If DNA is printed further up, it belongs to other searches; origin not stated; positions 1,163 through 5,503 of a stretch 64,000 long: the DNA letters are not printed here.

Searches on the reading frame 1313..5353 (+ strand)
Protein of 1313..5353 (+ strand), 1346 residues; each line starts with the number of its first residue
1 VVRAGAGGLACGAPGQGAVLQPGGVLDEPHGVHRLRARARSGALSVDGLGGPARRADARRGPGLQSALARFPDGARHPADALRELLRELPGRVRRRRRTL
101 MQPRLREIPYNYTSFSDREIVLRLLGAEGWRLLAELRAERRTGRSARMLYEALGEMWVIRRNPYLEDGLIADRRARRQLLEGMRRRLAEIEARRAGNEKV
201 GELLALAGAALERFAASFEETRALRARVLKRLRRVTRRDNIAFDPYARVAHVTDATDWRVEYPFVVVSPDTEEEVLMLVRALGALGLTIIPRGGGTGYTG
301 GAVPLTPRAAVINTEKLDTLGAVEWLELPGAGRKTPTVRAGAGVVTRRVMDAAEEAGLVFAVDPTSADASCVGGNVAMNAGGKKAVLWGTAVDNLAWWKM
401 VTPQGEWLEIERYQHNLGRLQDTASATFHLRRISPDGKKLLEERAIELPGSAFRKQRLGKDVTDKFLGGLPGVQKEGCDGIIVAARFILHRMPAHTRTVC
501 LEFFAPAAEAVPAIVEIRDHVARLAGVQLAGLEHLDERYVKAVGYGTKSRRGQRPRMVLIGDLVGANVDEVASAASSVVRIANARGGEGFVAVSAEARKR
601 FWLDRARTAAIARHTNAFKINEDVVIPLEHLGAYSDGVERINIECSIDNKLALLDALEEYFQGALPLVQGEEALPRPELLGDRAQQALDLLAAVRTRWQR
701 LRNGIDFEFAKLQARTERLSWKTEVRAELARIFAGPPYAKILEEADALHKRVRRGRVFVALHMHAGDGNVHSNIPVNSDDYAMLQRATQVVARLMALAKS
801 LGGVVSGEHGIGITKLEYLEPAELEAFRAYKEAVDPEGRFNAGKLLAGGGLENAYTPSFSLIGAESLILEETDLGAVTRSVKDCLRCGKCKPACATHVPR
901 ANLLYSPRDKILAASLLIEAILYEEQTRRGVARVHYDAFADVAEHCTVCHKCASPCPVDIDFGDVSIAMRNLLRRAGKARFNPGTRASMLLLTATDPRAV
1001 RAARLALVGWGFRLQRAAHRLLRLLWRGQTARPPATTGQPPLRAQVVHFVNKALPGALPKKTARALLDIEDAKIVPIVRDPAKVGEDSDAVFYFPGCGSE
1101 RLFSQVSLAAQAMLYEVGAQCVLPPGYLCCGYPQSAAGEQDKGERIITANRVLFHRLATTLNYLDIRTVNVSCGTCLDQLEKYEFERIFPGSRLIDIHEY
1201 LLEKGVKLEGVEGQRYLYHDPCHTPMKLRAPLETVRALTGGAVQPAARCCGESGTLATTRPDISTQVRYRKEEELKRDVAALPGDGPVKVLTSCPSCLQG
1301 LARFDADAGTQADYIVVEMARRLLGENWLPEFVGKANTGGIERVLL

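Call 62: search_protein_families(library=pfam, proteins=[window:1313-5353:+], max_evalue=0.00001)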
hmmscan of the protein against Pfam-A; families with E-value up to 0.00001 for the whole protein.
window:1313-5353:+ (1346 aa): 6 families
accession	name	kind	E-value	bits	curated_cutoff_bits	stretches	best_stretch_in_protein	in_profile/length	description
PF12447.13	DUF3683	-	4.1e-45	153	27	1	104-215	2-113/114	Protein of unknown function (DUF3683)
PF02913.24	FAD-oxidase_C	-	3.6e-27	96.1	21.2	1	737-845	136-248/248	FAD linked oxidases, C-terminal domain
PF01565.28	FAD_binding_4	-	3.5e-25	88.8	26.4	1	265-410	3-138/139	FAD binding domain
PF11880.13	DUF3400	-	1.7e-21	76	25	1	1303-1346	2-45/45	Domain of unknown function (DUF3400)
PF02754.22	CCG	-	2.7e-10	40.6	20.6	0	1216-1298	1-81/85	Cysteine-rich domain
PF13183.11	Fer4_8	-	3.1e-08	34.5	27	1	881-960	2-68/68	4Fe-4S dicluster domain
